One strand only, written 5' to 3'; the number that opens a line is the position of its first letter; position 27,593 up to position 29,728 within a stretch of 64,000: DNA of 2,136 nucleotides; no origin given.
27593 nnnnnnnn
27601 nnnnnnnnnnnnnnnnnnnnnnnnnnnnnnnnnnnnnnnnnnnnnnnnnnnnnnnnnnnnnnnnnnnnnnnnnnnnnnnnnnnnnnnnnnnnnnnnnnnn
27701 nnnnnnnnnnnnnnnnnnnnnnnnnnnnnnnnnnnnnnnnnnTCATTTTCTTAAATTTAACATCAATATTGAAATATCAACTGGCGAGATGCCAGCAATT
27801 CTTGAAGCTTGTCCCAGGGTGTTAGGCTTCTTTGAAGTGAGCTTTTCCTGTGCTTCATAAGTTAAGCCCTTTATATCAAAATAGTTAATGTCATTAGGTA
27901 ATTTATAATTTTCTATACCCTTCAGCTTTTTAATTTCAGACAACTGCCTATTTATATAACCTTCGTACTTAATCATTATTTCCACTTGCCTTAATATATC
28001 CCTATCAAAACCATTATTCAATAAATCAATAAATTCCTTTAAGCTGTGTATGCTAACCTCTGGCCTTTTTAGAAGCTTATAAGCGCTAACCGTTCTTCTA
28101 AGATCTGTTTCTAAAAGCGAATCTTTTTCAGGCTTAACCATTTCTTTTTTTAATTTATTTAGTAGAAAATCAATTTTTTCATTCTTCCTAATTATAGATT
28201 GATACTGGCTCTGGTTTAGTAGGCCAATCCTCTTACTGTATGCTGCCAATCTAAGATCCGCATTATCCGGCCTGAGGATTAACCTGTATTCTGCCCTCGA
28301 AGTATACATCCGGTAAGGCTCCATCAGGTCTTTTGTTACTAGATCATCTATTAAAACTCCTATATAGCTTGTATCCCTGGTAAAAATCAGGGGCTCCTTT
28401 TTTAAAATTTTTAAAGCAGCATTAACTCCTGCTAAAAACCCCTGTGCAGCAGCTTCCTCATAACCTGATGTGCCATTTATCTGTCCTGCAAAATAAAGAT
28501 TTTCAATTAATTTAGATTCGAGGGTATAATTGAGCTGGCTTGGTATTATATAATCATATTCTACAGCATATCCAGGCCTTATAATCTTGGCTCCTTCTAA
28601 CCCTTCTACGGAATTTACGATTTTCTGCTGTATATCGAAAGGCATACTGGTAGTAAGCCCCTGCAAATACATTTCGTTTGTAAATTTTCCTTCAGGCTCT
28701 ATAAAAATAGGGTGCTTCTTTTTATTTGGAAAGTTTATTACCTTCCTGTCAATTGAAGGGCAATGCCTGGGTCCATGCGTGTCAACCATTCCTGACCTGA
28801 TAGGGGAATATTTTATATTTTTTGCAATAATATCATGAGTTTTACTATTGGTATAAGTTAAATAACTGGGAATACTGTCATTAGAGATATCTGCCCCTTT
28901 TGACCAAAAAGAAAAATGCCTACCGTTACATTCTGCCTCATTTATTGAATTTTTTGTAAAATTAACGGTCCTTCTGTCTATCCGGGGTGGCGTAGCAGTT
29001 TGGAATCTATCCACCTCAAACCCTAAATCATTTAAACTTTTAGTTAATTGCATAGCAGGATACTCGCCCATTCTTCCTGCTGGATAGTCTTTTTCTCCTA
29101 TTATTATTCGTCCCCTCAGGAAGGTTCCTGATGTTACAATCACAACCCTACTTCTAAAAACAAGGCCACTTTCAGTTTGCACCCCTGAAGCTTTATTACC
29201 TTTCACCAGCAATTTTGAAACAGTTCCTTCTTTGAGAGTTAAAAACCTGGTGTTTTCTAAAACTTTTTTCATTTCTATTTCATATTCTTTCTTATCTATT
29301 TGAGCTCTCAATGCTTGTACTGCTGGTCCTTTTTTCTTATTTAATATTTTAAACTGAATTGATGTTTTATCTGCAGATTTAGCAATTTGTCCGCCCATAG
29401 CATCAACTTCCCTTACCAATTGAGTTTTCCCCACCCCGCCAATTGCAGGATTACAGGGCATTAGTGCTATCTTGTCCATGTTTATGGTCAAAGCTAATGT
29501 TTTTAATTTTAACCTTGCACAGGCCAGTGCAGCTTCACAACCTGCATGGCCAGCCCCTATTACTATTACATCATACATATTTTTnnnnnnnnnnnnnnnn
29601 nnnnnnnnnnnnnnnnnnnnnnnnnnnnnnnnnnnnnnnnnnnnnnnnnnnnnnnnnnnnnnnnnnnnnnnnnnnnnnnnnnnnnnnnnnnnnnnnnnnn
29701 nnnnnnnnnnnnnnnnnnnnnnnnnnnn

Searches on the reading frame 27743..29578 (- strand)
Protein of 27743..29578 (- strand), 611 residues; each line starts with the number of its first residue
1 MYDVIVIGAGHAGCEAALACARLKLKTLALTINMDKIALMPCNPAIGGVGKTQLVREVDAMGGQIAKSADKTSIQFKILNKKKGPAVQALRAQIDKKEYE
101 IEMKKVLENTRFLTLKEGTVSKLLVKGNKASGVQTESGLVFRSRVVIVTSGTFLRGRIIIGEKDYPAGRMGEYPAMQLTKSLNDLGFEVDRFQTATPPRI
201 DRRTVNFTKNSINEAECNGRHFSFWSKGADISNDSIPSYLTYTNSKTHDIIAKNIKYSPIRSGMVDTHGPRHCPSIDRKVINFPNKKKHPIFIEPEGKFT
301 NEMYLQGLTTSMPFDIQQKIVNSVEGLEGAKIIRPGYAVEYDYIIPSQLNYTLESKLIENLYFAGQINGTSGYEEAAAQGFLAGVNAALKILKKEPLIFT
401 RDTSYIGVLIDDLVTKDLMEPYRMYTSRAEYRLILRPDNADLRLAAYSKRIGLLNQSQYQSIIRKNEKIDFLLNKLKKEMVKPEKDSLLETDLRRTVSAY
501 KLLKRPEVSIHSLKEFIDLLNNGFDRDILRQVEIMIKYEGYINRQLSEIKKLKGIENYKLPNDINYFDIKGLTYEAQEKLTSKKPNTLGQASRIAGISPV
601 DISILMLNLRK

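Call 5: search_protein_families(library=pfam, proteins=[window:27743-29578:-])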
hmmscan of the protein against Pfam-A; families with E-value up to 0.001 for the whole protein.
window:27743-29578:- (611 aa): 5 families
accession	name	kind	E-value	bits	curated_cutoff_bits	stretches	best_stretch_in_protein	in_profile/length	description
PF01134.28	GIDA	-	3.4e-153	510.8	22.1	1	3-395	1-391/391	Glucose inhibited division protein A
PF13932.14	SAM_GIDA_C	-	6.6e-21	74.3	27.1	1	551-606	2-57/57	tRNA modifying enzyme MnmG/GidA C-terminal helical bundle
PF21680.2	GIDA_C_1st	-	3.7e-18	66.5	24.7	1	457-545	2-95/96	tRNA modifying enzyme MnmG/GidA C-terminal helical domain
PF07992.20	Pyr_redox_2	-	8.6e-05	22.5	26.1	1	2-81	1-72/291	Pyridine nucleotide-disulphide oxidoreductase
PF00890.30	FAD_binding_2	-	0.00063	19.5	20.4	1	3-30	1-28/414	FAD binding domain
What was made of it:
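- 27743..29578 (-): mnmG copy 1 (G1), 611 aa. The slow-evolving, canonical MnmG. Pfam GIDA + GIDA_C_1st + SAM_GIDA_C (call 5).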

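Call 20: find_homologous_proteins(query=window:27743-29578:-)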
Query window:27743-29578:- (611 aa): 8000 proteins with E <= 0.001 among 8000 candidates; the best 120 are listed.
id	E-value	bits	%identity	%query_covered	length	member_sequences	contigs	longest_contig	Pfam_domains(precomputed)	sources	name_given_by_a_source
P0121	0.0e+0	1359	100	100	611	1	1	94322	PF21680.3,PF01134.29,PF13932.16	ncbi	-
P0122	0.0e+0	1311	96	100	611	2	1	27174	PF21680.3,PF01134.29,PF13932.16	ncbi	ncbi:MAG: tRNA uridine-5-carboxymethylaminomethyl(34) synthesis enzyme MnmG [Actinomycetota bacteriu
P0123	5.8e-292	988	71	100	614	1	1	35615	PF21680.3,PF01134.29,PF13932.16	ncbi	ncbi:MAG: tRNA uridine-5-carboxymethylaminomethyl(34) synthesis enzyme MnmG [Actinomycetota bacteriu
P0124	1.4e-286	970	71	100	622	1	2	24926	PF07992.21,PF21680.3,PF01134.29,PF13932.16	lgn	-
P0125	1.4e-286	970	71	100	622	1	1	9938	PF07992.21,PF21680.3,PF01134.29,PF13932.16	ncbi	-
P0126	1.9e-286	969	69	100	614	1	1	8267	PF00890.31,PF21680.3,PF01134.29,PF13932.16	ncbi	-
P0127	2.2e-286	969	71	100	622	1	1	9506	PF07992.21,PF21680.3,PF01134.29,PF13932.16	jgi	-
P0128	3.2e-286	969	71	100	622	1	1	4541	PF07992.21,PF21680.3,PF01134.29,PF13932.16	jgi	-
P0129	4.5e-286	968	71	100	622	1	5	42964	PF07992.21,PF21680.3,PF01134.29,PF13932.16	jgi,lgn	-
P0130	5.2e-286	968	71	100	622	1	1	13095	PF07992.21,PF21680.3,PF01134.29,PF13932.16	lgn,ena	-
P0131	9.1e-286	967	71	100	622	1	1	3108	PF07992.21,PF21680.3,PF01134.29,PF13932.16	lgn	-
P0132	1.1e-285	967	71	100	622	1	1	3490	PF07992.21,PF21680.3,PF01134.29,PF13932.16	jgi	-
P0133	1.2e-285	967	71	100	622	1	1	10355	PF07992.21,PF21680.3,PF01134.29,PF13932.16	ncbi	ncbi:MAG: tRNA uridine-5-carboxymethylaminomethyl(34) synthesis enzyme MnmG [Candidatus Hydromicrobi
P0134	1.5e-285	966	71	100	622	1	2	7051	PF07992.21,PF21680.3,PF01134.29,PF13932.16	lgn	-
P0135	1.7e-285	966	71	100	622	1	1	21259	PF07992.21,PF21680.3,PF01134.29,PF13932.16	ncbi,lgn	-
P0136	1.9e-285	966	70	100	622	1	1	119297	PF07992.21,PF21680.3,PF01134.29,PF13932.16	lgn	-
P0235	1.7e-276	937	69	100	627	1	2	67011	PF00890.31,PF07992.21,PF21680.3,PF05834.19,PF01134.29,PF13932.16,PF12831.14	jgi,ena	jgi:tRNA uridine 5-carboxymethylaminomethyl modification enzyme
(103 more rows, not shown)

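Call 21: search_protein_families(library=ncbifam, proteins=[window:27743-29578:-])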
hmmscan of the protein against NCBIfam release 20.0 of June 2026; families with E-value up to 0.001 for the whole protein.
window:27743-29578:- (611 aa): 7 families
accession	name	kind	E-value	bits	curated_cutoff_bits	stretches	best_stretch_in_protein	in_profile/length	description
TIGR00136.1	mnmG_gidA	equivalog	2.4e-239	795.8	524.85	1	2-610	1-613/616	tRNA uridine-5-carboxymethylaminomethyl(34) synthesis enzyme MnmG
NF003739.0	PRK05335.1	equivalog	8.2e-22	77.6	262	1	304-416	277-389/441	methylenetetrahydrofolate--tRNA-(uracil(54)-C(5))-methyltransferase (FADH(2)-oxidizing) TrmFO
TIGR00137.1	gid_trmFO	equivalog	2.8e-17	62.6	428.65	1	304-417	274-387/433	FADH(2)-oxidizing methylenetetrahydrofolate--tRNA-(uracil(54)-C(5))-methyltransferase TrmFO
TIGR02032.1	GG-red-SF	subfamily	7.7e-06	25.8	158.8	1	2-151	1-146/297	geranylgeranyl reductase family protein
TIGR03140.1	AhpF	equivalog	2.3e-05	23.1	502.9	0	2-28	213-239/515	alkyl hydroperoxide reductase subunit F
NF041080.1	DGGGPL_reductase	equivalog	0.00011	21.2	580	1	2-152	2-155/447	digeranylgeranylglycerophospholipid reductase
TIGR01292.1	TRX_reduct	equivalog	0.00061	18.7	343.45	0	2-34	1-33/300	thioredoxin-disulfide reductase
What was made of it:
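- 27743..29578 (-): TIGR00136 at 795.8 bits (call 21).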

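Call 23: find_encoding_contigs(protein=P0136, flank=7000, max_places=1)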
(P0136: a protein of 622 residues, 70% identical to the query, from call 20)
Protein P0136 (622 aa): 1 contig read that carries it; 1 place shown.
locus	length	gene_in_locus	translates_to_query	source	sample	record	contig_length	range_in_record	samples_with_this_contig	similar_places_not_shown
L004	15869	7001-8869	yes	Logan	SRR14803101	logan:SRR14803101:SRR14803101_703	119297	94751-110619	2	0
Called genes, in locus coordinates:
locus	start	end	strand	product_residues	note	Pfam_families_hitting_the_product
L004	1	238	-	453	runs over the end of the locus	PF11638:DnaA_N, PF01695:IstB_IS21 (weak), PF00308:Bac_DnaA, PF08299:Bac_DnaA_C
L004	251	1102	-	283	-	PF02518:HATPase_c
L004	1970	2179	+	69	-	PF00825:Ribonuclease_P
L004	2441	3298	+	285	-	PF02096:60KD_IMP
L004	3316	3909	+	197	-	PF13083:KH_KhpA-B, PF01424:R3H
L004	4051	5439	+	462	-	PF10396:TrmE_N, PF12631:MnmE_helical, PF01926:MMR_HSR1, PF02421:FeoB_N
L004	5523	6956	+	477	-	PF01134:GIDA, PF07992:Pyr_redox_2 (weak), PF12831:FAD_oxidored (faint)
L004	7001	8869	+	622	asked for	PF01134:GIDA, PF07992:Pyr_redox_2 (faint), PF21680:GIDA_C_1st, PF13932:SAM_GIDA_C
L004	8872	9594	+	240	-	PF02527:GidB, PF13847:Methyltransf_31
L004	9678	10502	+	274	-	PF00142:Fer4_NifH, PF01656:CbiA, PF02374:ArsA_ATPase (faint), PF06564:CBP_BcsQ, PF09140:MipZ, PF10609:ParA, PF13614:AAA_31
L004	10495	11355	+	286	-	PF02195:ParB_N, PF23552:ParB_C (faint), PF17762:HTH_ParB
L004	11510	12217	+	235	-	PF04055:Radical_SAM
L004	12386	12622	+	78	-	PF01037:AsnC_trans_reg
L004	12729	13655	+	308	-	-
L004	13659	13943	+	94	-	PF13487:HD_5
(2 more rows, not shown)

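Call 24: find_encoding_contigs(protein=P0235, flank=7000, max_places=1)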
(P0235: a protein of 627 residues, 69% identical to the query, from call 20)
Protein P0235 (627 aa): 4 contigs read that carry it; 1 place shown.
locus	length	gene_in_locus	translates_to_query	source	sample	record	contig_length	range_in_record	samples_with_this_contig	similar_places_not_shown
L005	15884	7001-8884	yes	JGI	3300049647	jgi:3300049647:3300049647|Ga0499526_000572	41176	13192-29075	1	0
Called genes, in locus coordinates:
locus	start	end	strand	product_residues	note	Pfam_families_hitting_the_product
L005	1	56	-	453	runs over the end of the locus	PF11638:DnaA_N, PF00308:Bac_DnaA, PF01695:IstB_IS21 (weak), PF08299:Bac_DnaA_C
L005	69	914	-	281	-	PF02518:HATPase_c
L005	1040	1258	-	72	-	-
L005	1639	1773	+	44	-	PF00468:Ribosomal_L34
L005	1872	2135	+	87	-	PF00825:Ribonuclease_P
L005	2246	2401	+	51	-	PF01809:YidD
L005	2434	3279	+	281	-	PF02096:60KD_IMP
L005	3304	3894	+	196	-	PF13083:KH_KhpA-B, PF01424:R3H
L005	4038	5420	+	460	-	PF10396:TrmE_N, PF00350:Dynamin_N (faint), PF12631:MnmE_helical, PF00009:GTP_EFTU (faint), PF01926:MMR_HSR1, PF02421:FeoB_N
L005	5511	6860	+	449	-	PF01134:GIDA, PF07992:Pyr_redox_2 (weak), PF12831:FAD_oxidored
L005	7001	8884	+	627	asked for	PF00890:FAD_binding_2 (faint), PF01134:GIDA, PF05834:Lycopene_cycl (weak), PF07992:Pyr_redox_2, PF12831:FAD_oxidored, PF21680:GIDA_C_1st, PF13932:SAM_GIDA_C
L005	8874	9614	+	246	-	PF02527:GidB, PF13847:Methyltransf_31 (weak)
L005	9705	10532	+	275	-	PF00142:Fer4_NifH, PF02374:ArsA_ATPase (weak), PF06564:CBP_BcsQ (faint), PF09140:MipZ (weak), PF10609:ParA, PF13614:AAA_31, PF01656:CbiA, PF09140:MipZ (weak)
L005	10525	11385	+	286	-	PF02195:ParB_N, PF17762:HTH_ParB, PF23433:DUF7119 (faint), PF23552:ParB_C (weak)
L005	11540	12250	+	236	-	PF04055:Radical_SAM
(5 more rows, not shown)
